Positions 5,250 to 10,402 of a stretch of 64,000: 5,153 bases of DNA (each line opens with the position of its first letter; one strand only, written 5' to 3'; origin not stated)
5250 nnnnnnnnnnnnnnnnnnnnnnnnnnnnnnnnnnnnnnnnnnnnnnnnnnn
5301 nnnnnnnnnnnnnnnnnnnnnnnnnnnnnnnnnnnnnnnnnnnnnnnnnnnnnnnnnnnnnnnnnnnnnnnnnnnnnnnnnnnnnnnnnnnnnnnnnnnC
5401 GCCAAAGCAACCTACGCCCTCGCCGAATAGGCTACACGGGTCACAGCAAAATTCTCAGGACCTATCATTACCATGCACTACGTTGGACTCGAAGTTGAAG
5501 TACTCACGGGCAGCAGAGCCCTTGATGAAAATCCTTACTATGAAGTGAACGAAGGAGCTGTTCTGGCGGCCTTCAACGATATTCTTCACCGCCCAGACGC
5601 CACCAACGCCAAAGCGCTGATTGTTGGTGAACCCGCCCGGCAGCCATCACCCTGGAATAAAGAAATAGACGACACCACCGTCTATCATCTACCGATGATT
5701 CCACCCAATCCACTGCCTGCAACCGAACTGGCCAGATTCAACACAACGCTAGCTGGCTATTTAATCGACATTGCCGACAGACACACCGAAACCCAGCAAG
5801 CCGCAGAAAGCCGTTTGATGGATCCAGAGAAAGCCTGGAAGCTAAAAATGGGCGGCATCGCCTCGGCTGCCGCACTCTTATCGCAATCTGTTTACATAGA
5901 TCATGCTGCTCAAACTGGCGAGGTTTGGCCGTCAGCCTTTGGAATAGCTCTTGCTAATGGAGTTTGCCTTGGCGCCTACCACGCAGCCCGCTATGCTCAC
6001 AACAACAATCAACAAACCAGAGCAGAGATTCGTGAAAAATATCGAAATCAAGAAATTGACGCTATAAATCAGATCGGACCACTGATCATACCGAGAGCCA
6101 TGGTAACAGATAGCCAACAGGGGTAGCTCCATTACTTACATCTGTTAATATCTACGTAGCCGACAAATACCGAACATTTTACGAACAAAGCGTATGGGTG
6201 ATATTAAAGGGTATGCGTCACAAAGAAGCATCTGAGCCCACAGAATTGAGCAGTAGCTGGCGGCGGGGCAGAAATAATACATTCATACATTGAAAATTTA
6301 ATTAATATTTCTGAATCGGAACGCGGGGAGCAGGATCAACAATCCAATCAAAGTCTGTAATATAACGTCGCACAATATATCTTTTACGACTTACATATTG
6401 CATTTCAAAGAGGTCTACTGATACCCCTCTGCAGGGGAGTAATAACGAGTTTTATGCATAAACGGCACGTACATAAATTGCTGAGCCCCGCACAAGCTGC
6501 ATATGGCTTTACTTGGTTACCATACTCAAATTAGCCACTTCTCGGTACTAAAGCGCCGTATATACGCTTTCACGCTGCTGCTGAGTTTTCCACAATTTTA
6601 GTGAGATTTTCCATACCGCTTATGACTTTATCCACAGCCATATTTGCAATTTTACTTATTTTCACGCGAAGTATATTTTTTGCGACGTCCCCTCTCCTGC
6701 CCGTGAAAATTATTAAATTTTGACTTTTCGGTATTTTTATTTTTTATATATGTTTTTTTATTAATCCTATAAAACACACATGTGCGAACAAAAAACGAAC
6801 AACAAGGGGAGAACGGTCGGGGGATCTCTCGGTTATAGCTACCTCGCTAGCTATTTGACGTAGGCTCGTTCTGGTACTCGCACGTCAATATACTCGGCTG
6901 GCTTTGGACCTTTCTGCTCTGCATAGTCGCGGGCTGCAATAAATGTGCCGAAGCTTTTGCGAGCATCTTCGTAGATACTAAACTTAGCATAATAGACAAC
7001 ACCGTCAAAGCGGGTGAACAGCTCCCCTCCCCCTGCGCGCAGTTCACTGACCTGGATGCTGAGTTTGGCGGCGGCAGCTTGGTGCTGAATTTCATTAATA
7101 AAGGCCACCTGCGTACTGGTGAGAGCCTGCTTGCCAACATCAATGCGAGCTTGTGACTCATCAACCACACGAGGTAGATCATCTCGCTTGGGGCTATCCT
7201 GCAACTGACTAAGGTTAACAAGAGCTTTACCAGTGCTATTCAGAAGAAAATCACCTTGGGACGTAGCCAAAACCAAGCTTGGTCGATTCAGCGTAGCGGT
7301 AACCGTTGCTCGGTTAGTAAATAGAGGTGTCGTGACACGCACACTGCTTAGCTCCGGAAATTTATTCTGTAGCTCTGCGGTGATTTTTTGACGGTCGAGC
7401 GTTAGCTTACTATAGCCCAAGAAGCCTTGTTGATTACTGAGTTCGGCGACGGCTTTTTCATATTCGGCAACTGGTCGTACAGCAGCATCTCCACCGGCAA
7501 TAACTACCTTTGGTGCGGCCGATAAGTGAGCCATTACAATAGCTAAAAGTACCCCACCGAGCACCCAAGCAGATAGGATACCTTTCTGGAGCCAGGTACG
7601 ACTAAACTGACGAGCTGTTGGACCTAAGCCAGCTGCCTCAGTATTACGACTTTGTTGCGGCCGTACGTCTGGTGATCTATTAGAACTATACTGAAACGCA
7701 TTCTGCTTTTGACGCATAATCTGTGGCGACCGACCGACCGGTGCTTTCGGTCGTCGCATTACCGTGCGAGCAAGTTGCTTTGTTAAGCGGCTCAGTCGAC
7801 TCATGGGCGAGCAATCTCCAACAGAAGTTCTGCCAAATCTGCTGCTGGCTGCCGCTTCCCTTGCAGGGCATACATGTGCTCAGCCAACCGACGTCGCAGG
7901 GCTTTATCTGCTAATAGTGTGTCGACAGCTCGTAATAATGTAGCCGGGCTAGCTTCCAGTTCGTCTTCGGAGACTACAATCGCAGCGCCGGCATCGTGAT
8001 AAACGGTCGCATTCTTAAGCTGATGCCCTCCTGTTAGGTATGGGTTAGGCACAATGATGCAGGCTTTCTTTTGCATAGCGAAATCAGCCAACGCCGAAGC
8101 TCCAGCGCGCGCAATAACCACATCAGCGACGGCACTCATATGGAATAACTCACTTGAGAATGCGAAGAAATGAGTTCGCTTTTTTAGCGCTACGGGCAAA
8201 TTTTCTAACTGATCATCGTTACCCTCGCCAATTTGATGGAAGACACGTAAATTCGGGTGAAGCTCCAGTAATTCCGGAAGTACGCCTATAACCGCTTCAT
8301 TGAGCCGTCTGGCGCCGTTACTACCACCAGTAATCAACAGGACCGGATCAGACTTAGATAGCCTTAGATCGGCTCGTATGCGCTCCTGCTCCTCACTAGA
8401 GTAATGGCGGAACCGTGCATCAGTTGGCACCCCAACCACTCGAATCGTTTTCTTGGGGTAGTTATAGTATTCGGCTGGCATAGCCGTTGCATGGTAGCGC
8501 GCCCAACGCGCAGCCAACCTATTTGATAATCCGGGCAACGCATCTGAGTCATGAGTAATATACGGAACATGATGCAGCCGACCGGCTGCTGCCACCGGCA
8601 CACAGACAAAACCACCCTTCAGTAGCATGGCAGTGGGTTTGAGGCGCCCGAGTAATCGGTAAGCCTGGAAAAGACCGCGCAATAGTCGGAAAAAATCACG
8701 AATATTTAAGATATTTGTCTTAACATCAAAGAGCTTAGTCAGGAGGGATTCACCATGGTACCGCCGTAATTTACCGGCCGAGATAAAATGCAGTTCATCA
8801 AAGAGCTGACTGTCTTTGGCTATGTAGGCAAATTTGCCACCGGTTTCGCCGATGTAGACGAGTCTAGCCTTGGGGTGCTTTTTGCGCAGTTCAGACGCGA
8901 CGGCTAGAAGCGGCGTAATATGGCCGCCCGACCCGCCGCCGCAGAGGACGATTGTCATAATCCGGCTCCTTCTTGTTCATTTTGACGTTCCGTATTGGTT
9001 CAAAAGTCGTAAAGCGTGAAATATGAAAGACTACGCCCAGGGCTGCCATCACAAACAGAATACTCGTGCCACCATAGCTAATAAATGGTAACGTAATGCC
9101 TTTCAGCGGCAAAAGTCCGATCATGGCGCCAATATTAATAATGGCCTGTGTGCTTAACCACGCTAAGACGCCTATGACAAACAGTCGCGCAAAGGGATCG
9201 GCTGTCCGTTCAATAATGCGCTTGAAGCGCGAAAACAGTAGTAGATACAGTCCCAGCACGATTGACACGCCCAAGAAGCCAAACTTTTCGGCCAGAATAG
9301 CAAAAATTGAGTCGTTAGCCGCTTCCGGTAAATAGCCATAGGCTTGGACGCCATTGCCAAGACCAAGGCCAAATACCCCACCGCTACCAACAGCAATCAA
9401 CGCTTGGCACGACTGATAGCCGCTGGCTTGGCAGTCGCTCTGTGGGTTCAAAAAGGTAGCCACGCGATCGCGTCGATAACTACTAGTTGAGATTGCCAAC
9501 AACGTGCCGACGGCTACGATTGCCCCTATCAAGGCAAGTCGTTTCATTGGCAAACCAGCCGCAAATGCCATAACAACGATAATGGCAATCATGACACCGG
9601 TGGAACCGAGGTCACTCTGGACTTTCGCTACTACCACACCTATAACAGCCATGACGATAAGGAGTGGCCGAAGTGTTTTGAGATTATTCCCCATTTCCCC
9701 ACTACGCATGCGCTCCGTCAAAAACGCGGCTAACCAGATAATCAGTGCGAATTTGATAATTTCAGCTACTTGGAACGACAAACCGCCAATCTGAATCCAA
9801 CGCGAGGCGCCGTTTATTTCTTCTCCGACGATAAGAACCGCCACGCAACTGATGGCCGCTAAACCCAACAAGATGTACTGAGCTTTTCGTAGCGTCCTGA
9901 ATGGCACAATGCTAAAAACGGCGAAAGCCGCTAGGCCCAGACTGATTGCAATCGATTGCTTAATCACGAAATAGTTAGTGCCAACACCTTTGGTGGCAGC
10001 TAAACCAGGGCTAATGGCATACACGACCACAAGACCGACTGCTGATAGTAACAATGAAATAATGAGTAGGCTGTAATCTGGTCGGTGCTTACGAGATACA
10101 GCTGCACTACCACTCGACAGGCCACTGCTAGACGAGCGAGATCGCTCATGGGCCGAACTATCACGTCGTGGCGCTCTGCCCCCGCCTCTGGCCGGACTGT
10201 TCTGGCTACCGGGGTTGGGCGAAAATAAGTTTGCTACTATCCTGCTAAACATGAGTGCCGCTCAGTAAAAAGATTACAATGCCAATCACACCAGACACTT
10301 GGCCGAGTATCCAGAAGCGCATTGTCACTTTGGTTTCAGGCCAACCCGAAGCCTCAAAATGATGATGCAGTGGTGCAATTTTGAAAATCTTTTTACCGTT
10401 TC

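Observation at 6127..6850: A 720-bp ORF-free island at a convergent strand switch, with three DnaA-box-like 9-mers phased at exactly 21 bp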

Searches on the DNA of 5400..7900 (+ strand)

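Call 8: search_dna_similar(query=window:5400-7900:+, collection=phages, mode=distant)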
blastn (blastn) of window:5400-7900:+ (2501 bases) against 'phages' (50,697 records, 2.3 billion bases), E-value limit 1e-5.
No match.
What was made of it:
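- Tried and rejected: blastn of 5400-7900 against the phage collection: no match (call 8).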

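Call 9: search_rna_families(source=window, start=5900, end=7100, threshold=evalue, max_evalue=10, show_alignments=3)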
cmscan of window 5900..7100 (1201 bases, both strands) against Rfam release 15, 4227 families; matches with E-value up to 10: 2.
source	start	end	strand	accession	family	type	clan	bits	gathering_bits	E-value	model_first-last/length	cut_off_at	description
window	6742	6791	+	RF03731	mir-7371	Gene; miRNA;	-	17.9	62.6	5.5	1-59/59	no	mir-7371 microRNA precursor family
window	6307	6381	-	RF00295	snoTBR7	Gene; snRNA; snoRNA; CD-box;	-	15.2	45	4.1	1-75/75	no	Small nucleolar RNA TBR7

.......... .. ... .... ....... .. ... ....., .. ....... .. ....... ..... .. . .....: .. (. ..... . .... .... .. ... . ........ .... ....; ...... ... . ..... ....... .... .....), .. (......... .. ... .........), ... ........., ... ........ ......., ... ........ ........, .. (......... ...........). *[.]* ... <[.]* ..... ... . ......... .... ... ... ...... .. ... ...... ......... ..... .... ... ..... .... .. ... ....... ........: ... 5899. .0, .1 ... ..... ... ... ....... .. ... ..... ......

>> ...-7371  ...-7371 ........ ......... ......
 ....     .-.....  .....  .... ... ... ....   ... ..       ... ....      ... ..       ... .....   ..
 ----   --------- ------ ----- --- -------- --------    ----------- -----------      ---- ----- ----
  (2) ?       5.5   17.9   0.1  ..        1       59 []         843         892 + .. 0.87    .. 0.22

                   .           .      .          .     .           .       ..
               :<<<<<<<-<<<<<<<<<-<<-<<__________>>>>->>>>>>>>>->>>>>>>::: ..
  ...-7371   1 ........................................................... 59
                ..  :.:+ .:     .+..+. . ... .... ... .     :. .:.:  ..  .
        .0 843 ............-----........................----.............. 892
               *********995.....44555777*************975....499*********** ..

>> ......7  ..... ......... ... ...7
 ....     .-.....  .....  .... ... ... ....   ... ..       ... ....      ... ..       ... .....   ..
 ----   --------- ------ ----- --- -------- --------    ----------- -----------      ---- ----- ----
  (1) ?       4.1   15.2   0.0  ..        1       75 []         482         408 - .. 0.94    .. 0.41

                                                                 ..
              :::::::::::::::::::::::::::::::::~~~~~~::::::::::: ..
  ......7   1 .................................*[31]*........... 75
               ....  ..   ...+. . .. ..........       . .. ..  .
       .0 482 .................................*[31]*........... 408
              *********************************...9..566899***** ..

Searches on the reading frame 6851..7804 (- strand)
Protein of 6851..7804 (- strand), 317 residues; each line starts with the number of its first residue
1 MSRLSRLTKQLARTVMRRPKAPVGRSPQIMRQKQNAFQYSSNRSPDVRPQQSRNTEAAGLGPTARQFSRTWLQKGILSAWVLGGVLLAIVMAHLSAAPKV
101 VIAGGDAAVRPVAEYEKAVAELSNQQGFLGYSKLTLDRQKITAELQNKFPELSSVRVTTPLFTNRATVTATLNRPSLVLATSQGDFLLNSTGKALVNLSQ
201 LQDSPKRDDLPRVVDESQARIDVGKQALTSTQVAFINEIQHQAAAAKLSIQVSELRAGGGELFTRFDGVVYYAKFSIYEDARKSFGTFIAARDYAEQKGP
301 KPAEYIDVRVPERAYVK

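Call 7: search_protein_families(library=pfam, proteins=[window:6851-7804:-], max_evalue=0.01)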
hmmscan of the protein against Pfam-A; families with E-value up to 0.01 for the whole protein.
window:6851-7804:- (317 aa): 0 families

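Call 14: find_encoding_contigs(protein=window:6851-7804:-, flank=10000, max_places=10)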
Protein window:6851-7804:- (317 aa): 2 contigs read that carry it; 1 place shown.
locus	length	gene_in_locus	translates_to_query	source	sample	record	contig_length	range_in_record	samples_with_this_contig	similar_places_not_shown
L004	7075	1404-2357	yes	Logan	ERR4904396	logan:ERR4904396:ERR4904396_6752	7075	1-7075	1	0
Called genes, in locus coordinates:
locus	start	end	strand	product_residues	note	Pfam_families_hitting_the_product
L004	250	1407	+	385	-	PF03033:Glyco_transf_28, PF04101:Glyco_tran_28_C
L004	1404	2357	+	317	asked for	-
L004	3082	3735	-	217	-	-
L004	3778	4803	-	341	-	PF04545:Sigma70_r4, PF05066:HARE-HTH (faint)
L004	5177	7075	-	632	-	?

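Call 34: search_protein_families(library=pfam, proteins=[window:6851-7804:-], max_evalue=0.01)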
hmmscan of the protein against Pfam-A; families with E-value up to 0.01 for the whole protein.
window:6851-7804:- (317 aa): 0 families

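Call 54: find_homologous_proteins(query=window:6851-7804:-, max_evalue=0.00001)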
Query window:6851-7804:- (317 aa): 67 proteins with E <= 0.00001 among 6810 candidates.
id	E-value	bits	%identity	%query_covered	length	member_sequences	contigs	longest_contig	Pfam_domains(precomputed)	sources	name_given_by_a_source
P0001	3.5e-200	681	100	100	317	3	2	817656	-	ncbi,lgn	-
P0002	1.1e-172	591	86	100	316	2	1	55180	-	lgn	-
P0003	8.6e-92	325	53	100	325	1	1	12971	-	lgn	-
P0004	3.7e-70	254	45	95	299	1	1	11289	-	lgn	-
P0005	4.1e-67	244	42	96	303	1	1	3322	-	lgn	-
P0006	1.5e-66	243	44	95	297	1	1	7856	-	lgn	-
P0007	2.6e-65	239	43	95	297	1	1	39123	-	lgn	-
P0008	7.1e-65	237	45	95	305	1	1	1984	-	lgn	-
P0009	1.5e-64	236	45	96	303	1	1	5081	-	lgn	-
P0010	6.2e-64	234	41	95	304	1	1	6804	-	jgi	jgi:hypothetical protein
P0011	4.2e-63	231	39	95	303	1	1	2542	-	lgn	-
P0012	8.8e-63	230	42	95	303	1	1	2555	-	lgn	-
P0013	2.4e-62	229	42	95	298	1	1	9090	-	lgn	-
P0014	7.2e-62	227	43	96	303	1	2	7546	-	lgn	-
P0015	1.1e-61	227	41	95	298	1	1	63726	-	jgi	jgi:hypothetical protein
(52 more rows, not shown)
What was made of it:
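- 6851..7804 (-): Flanking gene: FtsQ/DivIB-like membrane protein, last gene of the reduced dcw cluster. Some homologues are named FtsQ by JGI (call 54).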

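Call 55: list_cluster_members(proteins=[P0001])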
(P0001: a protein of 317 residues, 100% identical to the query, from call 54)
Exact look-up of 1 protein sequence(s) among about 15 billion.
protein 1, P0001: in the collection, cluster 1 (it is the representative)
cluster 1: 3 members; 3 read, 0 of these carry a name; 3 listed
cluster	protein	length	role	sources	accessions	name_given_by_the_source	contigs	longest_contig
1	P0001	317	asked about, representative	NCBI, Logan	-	-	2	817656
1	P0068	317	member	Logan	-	-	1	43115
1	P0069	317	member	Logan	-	-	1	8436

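Call 71: search_protein_families(library=ncbifam, proteins=[window:6851-7804:-], max_evalue=0.001)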
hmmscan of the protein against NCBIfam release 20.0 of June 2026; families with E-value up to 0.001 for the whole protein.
window:6851-7804:- (317 aa): 0 families
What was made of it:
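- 6851..7804 (-): No Pfam or NCBIfam hit (calls 7, 71).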

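Call 87: find_encoding_contigs(protein=P0002, flank=3000, max_places=2)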
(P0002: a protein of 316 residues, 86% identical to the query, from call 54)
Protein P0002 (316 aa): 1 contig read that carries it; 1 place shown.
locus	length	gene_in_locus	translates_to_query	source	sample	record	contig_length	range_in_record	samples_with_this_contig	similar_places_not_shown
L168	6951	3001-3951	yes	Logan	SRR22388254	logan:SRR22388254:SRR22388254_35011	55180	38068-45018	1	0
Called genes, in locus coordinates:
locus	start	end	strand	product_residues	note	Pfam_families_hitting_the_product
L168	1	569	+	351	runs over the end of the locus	PF00953:Glycos_transf_4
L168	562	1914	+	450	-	PF01098:FTSW_RODA_SPOVE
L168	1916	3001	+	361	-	PF03033:Glyco_transf_28, PF04101:Glyco_tran_28_C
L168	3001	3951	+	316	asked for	-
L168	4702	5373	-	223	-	-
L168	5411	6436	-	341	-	PF04545:Sigma70_r4, PF05066:HARE-HTH (faint)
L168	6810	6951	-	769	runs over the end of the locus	PF01751:Toprim, PF01131:Topoisom_bac, PF13368:Toprim_C_rpt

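Call 88: find_encoding_contigs(protein=P0003, flank=3000, max_places=2)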
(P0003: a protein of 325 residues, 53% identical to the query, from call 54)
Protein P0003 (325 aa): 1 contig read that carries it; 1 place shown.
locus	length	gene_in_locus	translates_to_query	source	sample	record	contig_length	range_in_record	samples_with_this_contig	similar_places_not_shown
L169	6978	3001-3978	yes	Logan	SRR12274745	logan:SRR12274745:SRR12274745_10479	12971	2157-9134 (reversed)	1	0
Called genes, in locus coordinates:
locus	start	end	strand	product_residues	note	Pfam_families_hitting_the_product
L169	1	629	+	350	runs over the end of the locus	PF00953:Glycos_transf_4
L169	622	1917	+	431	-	PF01098:FTSW_RODA_SPOVE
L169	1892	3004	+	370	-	PF03033:Glyco_transf_28, PF04101:Glyco_tran_28_C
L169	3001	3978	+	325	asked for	-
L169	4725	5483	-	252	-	-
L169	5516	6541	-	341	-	PF04545:Sigma70_r4, PF05066:HARE-HTH (faint)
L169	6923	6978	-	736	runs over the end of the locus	?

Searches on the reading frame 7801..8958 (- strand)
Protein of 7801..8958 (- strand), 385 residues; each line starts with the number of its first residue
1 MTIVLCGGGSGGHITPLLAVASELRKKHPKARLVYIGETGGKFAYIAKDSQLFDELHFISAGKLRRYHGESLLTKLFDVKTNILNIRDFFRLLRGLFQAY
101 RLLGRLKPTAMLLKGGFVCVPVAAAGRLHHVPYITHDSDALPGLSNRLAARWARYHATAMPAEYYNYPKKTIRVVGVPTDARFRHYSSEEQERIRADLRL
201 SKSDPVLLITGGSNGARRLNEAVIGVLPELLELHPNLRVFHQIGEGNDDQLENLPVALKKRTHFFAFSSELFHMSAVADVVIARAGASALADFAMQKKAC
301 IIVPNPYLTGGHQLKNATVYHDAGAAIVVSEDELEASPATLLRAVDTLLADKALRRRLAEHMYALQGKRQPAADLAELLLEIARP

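Call 7: search_protein_families(library=pfam, proteins=[window:7801-8958:-], max_evalue=0.01)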
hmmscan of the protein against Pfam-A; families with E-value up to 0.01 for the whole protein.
window:7801-8958:- (385 aa): 3 families
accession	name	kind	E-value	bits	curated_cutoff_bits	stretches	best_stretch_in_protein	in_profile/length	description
PF04101.22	Glyco_tran_28_C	-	3.5e-30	105.7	22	1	206-374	1-161/166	Glycosyltransferase family 28 C-terminal domain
PF03033.26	Glyco_transf_28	-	4.1e-23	82.4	26.2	1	3-154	1-135/139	Glycosyltransferase family 28 N-terminal domain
PF08660.17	Alg14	-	0.0027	18.2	27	1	9-131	6-117/171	Oligosaccharide biosynthesis protein Alg14 like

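Call 13: find_related_loci(query=window:7801-8958:-, collection=genome_contigs, flank=10000)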
Query window:7801-8958:- (385 aa) in genome_contigs; peptide patterns used: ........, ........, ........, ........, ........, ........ (x = any residue, [..] = any of these).
75 stretches matched a pattern; 3 encode a relative of the query (tblastn E <= 1e-3); 3 distinct loci.
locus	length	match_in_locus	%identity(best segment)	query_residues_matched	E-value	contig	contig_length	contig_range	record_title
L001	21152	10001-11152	65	1-384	2e-166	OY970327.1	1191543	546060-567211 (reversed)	MAG: Candidatus Saccharimonadia bacterium isolate MFD01275.bin.c.7 genome assembly, chromosome: 1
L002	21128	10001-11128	49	2-381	6e-111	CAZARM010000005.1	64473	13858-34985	MAG TPA_asm: uncultured Candidatus Saccharibacteria bacterium isolate SRP200132_co1_173 genome assembly, contig: NODE_63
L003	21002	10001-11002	42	1-337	7e-87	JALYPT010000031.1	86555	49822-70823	MAG: bacterium isolate MDV bin44 SD1454-56_k127_743062, whole genome shotgun sequence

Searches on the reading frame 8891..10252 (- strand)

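Call 7: search_protein_families(library=pfam, proteins=[window:8891-10252:-], max_evalue=0.01)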
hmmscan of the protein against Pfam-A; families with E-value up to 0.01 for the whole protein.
window:8891-10252:- (453 aa): 1 family
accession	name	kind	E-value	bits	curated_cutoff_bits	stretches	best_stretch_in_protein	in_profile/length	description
PF01098.24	FTSW_RODA_SPOVE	-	2e-93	313.7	26.4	1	62-415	4-354/356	Cell cycle protein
